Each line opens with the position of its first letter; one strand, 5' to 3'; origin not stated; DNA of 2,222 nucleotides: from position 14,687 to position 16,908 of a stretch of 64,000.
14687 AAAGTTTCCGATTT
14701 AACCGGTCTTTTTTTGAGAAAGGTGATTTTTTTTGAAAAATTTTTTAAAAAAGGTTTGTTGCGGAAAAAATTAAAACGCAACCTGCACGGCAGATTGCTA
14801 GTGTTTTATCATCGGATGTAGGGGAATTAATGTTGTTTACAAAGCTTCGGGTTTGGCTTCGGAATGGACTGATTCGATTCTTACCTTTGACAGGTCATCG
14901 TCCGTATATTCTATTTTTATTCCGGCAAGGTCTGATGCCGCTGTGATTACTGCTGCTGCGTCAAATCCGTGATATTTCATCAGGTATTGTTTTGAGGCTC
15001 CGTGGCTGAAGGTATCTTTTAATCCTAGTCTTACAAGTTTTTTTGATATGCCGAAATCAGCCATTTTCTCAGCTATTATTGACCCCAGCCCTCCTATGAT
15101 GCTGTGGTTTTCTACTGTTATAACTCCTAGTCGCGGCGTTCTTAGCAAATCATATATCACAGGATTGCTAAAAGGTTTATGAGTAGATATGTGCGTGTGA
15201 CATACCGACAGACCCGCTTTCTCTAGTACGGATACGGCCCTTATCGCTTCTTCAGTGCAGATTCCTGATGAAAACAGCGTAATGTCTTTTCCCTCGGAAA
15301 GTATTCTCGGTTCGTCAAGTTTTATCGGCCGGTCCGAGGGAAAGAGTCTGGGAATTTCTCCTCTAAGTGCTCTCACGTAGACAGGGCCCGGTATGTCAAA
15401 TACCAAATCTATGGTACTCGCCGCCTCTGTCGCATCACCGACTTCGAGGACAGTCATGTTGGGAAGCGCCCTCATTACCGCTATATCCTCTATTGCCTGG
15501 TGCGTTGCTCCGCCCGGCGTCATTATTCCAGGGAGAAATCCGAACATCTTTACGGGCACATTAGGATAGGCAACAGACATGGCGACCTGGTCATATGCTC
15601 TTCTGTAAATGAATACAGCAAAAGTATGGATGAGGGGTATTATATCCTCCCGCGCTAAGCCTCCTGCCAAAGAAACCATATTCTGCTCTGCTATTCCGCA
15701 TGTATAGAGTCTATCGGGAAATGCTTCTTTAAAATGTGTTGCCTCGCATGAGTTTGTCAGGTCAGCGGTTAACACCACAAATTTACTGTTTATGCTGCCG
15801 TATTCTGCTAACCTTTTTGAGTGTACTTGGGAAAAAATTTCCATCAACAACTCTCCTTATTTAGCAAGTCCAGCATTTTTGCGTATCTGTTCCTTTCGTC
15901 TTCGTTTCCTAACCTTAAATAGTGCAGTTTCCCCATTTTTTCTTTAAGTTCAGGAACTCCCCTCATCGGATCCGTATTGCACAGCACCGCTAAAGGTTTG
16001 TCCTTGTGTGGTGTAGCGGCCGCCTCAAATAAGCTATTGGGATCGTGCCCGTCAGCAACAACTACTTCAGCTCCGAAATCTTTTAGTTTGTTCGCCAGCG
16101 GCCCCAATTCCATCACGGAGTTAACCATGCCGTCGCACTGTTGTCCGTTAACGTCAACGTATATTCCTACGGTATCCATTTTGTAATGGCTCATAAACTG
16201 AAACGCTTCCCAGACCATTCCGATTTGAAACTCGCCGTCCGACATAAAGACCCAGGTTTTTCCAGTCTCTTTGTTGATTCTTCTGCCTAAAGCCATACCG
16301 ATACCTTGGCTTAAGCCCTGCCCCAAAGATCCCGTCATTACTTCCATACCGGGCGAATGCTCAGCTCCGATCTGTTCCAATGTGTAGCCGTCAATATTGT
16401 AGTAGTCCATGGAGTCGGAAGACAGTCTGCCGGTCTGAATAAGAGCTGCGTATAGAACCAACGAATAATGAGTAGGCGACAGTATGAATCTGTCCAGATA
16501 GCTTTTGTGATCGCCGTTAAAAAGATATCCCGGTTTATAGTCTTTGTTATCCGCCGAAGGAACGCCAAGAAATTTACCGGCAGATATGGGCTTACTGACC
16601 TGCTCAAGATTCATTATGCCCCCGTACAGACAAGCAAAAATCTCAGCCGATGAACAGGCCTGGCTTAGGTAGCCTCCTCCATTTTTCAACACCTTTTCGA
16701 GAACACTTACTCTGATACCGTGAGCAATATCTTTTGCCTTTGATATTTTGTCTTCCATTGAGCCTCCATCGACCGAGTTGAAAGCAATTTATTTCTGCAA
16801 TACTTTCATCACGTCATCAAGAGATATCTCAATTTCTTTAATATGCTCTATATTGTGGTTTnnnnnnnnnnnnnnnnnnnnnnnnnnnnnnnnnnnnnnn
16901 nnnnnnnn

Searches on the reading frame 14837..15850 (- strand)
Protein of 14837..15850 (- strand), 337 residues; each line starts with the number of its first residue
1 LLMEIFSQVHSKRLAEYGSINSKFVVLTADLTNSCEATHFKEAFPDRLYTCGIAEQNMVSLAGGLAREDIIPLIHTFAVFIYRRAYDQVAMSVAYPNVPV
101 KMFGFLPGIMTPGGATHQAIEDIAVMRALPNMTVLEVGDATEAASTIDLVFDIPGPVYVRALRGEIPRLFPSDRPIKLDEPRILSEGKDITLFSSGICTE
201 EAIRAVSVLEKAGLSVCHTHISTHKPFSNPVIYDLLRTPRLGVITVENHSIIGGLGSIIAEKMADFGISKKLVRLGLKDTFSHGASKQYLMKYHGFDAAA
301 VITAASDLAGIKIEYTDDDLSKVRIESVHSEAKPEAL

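Call 22: search_protein_families(library=pfam, proteins=[window:14837-15850:-], max_evalue=0.001)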
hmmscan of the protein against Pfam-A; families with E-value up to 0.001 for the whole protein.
window:14837-15850:- (337 aa): 2 families
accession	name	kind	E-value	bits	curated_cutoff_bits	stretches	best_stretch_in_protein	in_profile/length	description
PF02779.29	Transket_pyr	-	4e-26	92.1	27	1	10-166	9-172/174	Transketolase, pyrimidine binding domain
PF02780.25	Transketolase_C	-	1.3e-15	57.8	25.9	1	182-301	4-124/124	Transketolase, C-terminal domain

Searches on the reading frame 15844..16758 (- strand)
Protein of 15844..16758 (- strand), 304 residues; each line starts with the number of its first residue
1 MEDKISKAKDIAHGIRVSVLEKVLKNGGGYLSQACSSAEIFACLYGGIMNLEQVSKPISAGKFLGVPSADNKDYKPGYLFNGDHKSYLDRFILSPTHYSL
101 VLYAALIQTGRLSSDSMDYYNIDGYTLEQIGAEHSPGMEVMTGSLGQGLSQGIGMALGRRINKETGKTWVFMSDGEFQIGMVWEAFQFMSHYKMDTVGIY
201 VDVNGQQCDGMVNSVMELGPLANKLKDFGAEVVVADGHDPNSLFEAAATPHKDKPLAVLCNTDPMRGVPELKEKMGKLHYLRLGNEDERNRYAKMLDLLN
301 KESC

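Call 22: search_protein_families(library=pfam, proteins=[window:15844-16758:-], max_evalue=0.001)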
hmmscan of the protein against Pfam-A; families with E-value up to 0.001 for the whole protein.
window:15844-16758:- (304 aa): 2 families
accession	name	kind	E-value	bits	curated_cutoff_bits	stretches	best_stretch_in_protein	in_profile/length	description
PF00456.26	Transketolase_N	-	3.1e-19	69.6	22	1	89-287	56-267/334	Transketolase, thiamine diphosphate binding domain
PF13292.11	DXP_synthase_N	-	7.6e-05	22.5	21.2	1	140-202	108-170/274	1-deoxy-D-xylulose-5-phosphate synthase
